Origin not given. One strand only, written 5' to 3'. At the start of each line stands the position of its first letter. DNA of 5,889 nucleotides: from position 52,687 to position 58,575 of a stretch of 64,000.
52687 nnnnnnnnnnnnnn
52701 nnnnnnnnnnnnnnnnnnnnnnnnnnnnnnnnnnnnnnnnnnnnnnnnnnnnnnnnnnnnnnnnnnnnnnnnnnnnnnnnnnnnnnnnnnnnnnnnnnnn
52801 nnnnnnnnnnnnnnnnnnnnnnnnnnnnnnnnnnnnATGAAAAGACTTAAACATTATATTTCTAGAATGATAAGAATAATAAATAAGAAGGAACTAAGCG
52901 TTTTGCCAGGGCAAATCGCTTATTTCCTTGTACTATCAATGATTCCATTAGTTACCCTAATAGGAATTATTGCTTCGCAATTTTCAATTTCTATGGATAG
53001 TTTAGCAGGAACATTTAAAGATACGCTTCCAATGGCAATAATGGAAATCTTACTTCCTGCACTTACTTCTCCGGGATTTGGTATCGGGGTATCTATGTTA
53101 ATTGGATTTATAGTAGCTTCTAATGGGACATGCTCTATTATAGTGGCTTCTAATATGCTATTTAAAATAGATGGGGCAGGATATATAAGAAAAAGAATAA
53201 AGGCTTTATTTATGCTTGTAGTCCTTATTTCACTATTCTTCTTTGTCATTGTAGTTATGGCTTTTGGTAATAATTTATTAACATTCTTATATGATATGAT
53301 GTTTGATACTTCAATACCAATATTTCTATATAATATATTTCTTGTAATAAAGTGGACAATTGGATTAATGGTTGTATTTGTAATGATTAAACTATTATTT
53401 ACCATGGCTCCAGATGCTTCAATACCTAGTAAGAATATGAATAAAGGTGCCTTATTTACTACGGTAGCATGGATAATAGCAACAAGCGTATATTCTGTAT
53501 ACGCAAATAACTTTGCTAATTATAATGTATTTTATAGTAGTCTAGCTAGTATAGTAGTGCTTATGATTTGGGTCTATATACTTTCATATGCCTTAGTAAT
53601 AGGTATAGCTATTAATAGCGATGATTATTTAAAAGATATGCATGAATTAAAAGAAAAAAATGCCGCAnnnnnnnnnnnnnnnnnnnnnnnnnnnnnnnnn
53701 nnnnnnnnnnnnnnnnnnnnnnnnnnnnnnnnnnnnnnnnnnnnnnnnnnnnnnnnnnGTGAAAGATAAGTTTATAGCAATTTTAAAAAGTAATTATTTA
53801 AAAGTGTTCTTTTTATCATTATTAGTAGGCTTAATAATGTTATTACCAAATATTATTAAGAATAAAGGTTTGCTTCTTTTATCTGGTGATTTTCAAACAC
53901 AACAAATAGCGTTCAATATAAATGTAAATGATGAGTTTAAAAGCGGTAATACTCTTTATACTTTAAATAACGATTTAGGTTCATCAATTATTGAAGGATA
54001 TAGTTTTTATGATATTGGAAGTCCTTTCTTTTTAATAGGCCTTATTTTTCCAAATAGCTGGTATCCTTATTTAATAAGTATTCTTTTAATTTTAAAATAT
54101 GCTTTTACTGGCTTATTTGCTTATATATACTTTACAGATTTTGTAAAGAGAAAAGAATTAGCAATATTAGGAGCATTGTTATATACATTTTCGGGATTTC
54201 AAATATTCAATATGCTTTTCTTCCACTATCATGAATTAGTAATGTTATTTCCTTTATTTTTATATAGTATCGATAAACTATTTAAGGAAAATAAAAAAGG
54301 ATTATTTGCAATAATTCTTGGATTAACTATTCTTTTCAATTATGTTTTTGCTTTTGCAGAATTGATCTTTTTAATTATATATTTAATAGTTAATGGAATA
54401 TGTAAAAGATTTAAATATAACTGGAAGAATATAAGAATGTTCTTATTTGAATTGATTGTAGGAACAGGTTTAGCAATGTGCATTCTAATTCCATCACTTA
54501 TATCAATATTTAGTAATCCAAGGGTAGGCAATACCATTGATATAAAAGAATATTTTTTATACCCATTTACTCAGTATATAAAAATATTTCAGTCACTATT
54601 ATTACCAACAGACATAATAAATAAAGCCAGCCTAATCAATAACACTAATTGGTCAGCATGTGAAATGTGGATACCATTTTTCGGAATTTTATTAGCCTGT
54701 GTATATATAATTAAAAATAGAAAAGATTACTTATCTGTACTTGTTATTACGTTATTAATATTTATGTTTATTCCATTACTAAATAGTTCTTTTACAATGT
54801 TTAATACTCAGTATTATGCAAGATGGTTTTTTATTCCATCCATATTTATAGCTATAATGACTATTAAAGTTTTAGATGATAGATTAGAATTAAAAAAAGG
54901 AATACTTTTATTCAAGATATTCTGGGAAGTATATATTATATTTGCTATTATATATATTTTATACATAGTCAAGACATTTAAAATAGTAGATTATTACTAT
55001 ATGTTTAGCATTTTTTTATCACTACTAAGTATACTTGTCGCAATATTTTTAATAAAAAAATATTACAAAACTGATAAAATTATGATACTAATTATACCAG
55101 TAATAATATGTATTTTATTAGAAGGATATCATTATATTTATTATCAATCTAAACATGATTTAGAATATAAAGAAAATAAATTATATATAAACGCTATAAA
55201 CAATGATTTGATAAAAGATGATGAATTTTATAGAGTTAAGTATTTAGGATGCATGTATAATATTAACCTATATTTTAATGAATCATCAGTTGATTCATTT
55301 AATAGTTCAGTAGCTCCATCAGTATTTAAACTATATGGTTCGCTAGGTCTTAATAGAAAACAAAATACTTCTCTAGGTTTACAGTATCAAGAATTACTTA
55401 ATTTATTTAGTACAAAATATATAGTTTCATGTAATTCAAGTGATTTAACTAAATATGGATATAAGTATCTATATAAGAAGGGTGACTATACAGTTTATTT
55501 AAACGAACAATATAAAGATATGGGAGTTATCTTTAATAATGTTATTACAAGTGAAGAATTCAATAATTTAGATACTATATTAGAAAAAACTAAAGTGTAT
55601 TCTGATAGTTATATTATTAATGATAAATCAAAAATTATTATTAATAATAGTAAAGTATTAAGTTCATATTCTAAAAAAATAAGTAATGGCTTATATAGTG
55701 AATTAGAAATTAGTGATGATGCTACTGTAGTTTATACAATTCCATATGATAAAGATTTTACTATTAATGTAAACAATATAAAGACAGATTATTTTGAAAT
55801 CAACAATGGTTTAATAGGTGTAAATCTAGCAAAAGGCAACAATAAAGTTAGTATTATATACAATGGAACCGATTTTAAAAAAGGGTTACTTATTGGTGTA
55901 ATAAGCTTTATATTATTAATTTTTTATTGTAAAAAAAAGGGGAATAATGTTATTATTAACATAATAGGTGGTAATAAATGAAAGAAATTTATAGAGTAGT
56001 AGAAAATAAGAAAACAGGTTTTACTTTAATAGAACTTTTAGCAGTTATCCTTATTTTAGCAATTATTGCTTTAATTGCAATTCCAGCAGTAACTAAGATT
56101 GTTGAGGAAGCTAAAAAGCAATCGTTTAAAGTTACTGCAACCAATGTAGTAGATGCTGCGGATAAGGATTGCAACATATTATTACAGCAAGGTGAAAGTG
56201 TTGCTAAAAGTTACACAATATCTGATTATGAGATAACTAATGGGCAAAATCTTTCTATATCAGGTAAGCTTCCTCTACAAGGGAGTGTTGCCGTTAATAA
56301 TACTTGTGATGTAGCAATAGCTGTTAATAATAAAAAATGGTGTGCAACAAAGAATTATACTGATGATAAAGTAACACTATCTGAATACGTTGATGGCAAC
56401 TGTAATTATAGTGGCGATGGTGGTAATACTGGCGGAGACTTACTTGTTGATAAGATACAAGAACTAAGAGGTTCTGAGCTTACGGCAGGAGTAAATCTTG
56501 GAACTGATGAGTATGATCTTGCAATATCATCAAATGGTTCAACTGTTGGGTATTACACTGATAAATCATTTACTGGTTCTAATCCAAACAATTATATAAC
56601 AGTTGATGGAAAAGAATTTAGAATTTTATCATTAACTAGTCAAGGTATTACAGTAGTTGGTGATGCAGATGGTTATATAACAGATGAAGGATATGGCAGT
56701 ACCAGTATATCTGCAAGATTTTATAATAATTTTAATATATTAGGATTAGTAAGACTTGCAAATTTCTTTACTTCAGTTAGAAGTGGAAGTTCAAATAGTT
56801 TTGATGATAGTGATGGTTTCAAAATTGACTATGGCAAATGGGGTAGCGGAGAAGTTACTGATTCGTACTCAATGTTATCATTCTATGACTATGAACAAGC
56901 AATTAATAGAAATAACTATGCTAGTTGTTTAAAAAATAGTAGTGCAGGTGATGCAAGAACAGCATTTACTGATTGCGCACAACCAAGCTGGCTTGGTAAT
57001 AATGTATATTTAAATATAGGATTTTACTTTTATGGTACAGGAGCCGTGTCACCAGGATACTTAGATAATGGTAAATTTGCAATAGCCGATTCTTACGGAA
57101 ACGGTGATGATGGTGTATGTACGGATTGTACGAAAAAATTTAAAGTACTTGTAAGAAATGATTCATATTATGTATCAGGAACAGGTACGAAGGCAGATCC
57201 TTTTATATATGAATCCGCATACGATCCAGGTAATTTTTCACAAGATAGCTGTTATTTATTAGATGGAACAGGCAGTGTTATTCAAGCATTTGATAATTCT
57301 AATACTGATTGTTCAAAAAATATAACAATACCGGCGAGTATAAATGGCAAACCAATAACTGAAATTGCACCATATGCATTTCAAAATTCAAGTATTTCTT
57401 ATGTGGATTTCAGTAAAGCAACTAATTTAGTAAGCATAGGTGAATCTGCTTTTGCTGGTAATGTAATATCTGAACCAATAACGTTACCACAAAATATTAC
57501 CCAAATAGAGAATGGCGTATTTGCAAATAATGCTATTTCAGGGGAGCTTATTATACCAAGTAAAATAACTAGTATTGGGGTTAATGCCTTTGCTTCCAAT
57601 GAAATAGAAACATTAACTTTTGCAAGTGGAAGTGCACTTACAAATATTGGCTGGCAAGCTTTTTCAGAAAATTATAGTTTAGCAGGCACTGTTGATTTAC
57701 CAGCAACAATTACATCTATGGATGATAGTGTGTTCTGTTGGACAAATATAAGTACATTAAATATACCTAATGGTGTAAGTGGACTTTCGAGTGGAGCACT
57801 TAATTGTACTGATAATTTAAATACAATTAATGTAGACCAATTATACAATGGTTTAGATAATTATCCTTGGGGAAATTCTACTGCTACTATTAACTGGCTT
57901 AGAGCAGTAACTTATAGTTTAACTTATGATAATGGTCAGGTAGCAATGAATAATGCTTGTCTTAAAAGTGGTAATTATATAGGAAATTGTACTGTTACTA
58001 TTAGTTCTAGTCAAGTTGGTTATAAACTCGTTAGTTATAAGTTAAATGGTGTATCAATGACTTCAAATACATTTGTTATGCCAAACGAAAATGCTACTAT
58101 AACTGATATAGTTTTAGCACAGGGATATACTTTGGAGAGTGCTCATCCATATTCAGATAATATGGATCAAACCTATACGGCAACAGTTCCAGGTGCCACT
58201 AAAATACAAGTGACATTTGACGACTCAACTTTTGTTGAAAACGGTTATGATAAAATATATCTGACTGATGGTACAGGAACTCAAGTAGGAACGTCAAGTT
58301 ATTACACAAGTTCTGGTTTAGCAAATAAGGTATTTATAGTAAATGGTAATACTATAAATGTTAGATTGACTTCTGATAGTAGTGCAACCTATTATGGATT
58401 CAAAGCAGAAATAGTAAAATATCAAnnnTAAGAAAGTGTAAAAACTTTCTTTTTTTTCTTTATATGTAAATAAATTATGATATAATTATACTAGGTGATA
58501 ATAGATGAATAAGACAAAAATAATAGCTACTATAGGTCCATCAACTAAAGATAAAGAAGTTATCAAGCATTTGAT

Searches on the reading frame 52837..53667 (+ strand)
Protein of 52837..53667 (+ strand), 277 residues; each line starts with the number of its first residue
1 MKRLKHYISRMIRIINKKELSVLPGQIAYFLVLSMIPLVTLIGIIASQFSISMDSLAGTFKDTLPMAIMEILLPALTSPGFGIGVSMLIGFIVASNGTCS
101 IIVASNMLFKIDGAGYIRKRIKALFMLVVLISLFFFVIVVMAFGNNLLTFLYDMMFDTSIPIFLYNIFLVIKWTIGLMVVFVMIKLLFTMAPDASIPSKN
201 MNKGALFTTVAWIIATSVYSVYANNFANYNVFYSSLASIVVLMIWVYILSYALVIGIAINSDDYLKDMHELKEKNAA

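Call 13: search_protein_families(library=pfam, proteins=[window:52837-53667:+], max_evalue=0.001)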
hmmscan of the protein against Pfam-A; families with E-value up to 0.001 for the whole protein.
window:52837-53667:+ (277 aa): 1 family
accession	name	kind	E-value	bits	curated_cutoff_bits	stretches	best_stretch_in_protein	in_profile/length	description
PF03631.20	Virul_fac_BrkB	-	2.7e-36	126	33.7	1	17-261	2-253/259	Virulence factor BrkB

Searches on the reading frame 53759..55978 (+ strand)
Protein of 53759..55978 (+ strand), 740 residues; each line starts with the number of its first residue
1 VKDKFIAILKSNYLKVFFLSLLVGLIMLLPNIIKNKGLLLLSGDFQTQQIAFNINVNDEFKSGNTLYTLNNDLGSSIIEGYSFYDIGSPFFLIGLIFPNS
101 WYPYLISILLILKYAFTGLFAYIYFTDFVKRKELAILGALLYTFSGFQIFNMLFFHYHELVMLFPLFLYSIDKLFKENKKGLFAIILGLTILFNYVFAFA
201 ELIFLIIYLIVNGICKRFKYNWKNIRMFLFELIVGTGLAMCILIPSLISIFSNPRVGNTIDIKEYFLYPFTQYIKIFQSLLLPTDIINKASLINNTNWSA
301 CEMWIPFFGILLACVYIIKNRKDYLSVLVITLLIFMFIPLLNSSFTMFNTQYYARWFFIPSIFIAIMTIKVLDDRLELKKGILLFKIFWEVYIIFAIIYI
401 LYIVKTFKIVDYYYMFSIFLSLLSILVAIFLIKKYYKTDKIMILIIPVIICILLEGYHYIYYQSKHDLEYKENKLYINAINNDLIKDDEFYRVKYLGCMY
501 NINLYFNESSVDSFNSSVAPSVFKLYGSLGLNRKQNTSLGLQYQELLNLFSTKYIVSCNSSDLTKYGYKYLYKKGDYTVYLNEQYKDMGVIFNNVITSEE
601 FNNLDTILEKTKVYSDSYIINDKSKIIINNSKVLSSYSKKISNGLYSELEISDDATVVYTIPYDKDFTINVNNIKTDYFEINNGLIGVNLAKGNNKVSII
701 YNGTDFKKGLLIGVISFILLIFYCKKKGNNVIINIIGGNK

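Call 13: search_protein_families(library=pfam, proteins=[window:53759-55978:+], max_evalue=0.001)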
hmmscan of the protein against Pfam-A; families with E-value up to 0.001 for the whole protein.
window:53759-55978:+ (740 aa): 1 family
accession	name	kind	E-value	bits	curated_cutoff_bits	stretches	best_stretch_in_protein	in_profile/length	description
PF09586.16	YfhO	-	2e-68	232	28.5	2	17-612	2-614/835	Bacterial membrane protein YfhO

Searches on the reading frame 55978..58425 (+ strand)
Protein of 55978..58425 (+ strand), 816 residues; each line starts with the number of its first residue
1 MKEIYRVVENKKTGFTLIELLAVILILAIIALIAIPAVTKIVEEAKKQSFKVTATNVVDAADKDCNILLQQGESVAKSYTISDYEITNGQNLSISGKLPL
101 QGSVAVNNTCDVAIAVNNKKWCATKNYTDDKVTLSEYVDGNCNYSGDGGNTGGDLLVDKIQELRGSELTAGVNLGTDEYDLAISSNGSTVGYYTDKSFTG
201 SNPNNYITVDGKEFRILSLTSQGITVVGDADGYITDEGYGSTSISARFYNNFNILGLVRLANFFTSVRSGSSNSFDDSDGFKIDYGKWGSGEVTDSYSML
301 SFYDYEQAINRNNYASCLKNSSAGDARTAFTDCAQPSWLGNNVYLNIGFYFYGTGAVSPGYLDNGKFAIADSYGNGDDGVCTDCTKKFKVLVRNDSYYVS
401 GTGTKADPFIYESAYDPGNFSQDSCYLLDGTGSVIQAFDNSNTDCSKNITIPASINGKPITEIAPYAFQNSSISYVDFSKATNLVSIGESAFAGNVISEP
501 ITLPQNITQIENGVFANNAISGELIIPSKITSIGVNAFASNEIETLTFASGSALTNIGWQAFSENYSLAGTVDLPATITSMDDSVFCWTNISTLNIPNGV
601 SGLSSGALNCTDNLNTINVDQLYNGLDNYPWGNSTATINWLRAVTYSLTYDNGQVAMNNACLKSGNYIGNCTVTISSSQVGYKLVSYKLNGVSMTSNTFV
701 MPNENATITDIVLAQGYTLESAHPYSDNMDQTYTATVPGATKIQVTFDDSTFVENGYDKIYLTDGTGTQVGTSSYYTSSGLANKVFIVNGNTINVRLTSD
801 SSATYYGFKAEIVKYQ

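Call 3: search_protein_families(library=pfam, proteins=[window:55978-58425:+], max_evalue=1)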
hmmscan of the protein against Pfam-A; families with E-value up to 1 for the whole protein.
window:55978-58425:+ (816 aa): 4 families
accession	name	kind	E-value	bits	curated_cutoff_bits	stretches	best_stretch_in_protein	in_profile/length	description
PF13306.12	LRR_5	-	5e-29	101.2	27.7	2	443-568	11-126/127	BspA type Leucine rich repeat region (6 copies)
PF07963.17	N_methyl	-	2.4e-06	27.3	21.2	1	10-35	2-27/27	Prokaryotic N-terminal methylation motif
PF00431.26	CUB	-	0.00047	20.9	21.4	1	723-811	19-109/110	CUB domain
PF18998.6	Flg_new_2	-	0.035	14.5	23.6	1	653-709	11-66/73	Divergent InlB B-repeat domain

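Call 17: search_protein_families(library=ncbifam, proteins=[window:55978-58425:+], max_evalue=1)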
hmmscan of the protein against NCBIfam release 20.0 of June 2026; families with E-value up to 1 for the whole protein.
window:55978-58425:+ (816 aa): 16 families
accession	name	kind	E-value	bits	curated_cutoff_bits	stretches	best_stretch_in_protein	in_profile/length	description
NF047961.1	adhesin_HupY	equivalog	6.6e-16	57.6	1250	1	460-611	463-609/978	leucine-rich repeat adhesin HupY/LrrG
NF041013.1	T4P_ComGE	equivalog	2.2e-07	30.9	49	1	11-90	2-82/83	competence type IV pilus minor pilin ComGE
NF040999.1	pilin_ComGC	equivalog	4.4e-07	30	75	1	13-59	2-47/84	competence type IV pilus major pilin ComGC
TIGR02532.1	IV_pilin_GFxxxE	domain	4.9e-06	26.2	16.3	1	13-35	2-24/24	prepilin-type N-terminal cleavage/methylation domain-containing protein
NF041775.1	typeIV_PilA_Myxo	equivalog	4.2e-05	23.6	400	1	10-53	8-50/214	type IV pilin protein PilA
TIGR01710.1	typeII_sec_gspG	equivalog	4.8e-05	23.4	88.85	1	14-60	2-48/134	type II secretion system major pseudopilin GspG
NF007862.0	PRK10574.1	equivalog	0.00017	21.8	138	1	10-102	2-102/145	prepilin peptidase-dependent pilin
NF040982.1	ComGD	equivalog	0.00047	20.6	70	1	13-50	2-39/139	competence type IV pilus minor pilin ComGD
NF041002.1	pilin_ComGF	equivalog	0.0063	16.7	80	1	13-51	2-39/139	competence type IV pilus minor pilin ComGF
TIGR01708.2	typeII_sec_gspH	equivalog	0.0083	16.1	80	1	13-39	2-28/169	type II secretion system minor pseudopilin GspH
TIGR01707.1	gspI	equivalog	0.0093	16.4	44.35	1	14-63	1-50/101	type II secretion system minor pseudopilin GspI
NF038275.1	Myrrnad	domain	0.036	13.9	40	1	423-464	43-81/81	MyrrNad domain-containing protein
TIGR02523.1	type_IV_pilV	equivalog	0.052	14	52.2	1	13-58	2-51/139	type IV pilus modification protein PilV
NF007800.0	PRK10506.1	equivalog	0.053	13.3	158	1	10-34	6-30/163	prepilin peptidase-dependent protein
TIGR02596.1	TIGR02596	subfamily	0.075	13.1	70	1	15-44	1-30/196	Verru_Chthon cassette protein D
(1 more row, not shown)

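Call 53: find_homologous_proteins(query=window:55978-58425:+, max_evalue=1e-20)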
Query window:55978-58425:+ (816 aa): 66 proteins with E <= 1e-20 among 8000 candidates.
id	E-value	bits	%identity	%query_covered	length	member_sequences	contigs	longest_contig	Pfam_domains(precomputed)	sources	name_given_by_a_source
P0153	0.0e+0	1809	100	100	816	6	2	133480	PF13306.13,PF07963.18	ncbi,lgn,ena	-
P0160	0.0e+0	1451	81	98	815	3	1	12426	PF13306.13,PF07963.18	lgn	-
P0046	0.0e+0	1361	76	100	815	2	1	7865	PF13306.13,PF07963.18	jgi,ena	-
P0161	0.0e+0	1155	66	100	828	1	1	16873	PF13306.13,PF07963.18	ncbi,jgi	-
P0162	0.0e+0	1122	63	95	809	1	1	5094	PF13306.13,PF07963.18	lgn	-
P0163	0.0e+0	1097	62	100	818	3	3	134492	PF00431.27,PF13306.13,PF07963.18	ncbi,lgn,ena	-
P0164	0.0e+0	1045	60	100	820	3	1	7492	PF13306.13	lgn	-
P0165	1.8e-194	667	52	79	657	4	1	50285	PF13306.13,PF07963.18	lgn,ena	-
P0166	1.8e-60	223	55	16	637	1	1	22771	PF13306.13,PF07963.18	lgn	-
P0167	8.0e-59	218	51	16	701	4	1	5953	PF13306.13,PF07963.18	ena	-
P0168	1.4e-57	214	54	16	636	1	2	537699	PF13306.13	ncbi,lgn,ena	-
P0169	4.3e-54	202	36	24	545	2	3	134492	PF13306.13,PF07963.18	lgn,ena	-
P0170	2.9e-52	196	51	17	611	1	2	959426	PF13306.13,PF07963.18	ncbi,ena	-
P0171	2.8e-45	173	34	49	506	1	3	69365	PF07963.18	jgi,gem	-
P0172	1.0e-41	161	41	16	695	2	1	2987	PF13306.13,PF07963.18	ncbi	-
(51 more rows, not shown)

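Call 69: find_encoding_contigs(protein=P0163, flank=8000, max_places=3)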
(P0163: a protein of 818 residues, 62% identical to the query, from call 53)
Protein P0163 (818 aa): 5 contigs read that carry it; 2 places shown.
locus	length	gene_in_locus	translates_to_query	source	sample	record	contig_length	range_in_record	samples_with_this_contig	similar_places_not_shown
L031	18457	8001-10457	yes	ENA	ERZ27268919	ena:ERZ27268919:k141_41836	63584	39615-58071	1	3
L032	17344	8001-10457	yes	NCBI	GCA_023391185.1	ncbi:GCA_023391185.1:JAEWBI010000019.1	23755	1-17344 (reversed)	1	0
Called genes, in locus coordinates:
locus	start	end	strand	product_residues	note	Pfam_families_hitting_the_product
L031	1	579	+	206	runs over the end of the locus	-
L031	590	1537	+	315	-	-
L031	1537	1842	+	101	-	-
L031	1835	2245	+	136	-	PF12732:YtxH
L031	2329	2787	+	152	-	-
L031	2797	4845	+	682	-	PF00990:GGDEF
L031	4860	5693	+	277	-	PF03631:Virul_fac_BrkB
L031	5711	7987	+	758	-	PF09586:YfhO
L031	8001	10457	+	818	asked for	PF07963:N_methyl (faint), PF13306:LRR_5, PF00431:CUB (faint)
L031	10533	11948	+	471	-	PF00224:PK, PF02887:PK_C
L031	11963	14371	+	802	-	PF01055:Glyco_hydro_31_2nd, PF21365:Glyco_hydro_31_3rd, PF17137:DUF5110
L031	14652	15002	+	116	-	-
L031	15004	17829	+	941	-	PF00133:tRNA-synt_1, PF01406:tRNA-synt_1e (faint), PF09334:tRNA-synt_1g, PF13603:tRNA-synt_1_2, PF00293:NUDIX, PF00133:tRNA-synt_1, PF09334:tRNA-synt_1g (weak), PF08264:Anticodon_1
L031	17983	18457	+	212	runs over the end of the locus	PF01351:RNase_HII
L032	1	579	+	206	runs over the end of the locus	-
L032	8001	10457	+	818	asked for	PF07963:N_methyl (faint), PF13306:LRR_5, PF00431:CUB (faint)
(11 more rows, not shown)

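Call 70: find_encoding_contigs(protein=P0161, flank=8000, max_places=3)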
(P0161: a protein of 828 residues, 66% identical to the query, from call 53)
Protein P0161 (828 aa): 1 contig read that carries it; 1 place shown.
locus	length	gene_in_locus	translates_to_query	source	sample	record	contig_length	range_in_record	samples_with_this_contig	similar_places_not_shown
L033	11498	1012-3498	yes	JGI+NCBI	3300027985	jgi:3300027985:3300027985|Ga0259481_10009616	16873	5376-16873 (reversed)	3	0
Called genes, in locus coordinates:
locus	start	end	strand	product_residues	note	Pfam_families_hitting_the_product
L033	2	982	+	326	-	?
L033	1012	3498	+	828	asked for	PF07963:N_methyl (weak), PF13306:LRR_5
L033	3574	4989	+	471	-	PF00224:PK, PF02887:PK_C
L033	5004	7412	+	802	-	PF01055:Glyco_hydro_31_2nd, PF21365:Glyco_hydro_31_3rd, PF17137:DUF5110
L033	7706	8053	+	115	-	-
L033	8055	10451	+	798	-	PF00133:tRNA-synt_1, PF01406:tRNA-synt_1e (faint), PF09334:tRNA-synt_1g, PF13603:tRNA-synt_1_2, PF00133:tRNA-synt_1, PF09334:tRNA-synt_1g (weak), PF08264:Anticodon_1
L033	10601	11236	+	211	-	PF01351:RNase_HII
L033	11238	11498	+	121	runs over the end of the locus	-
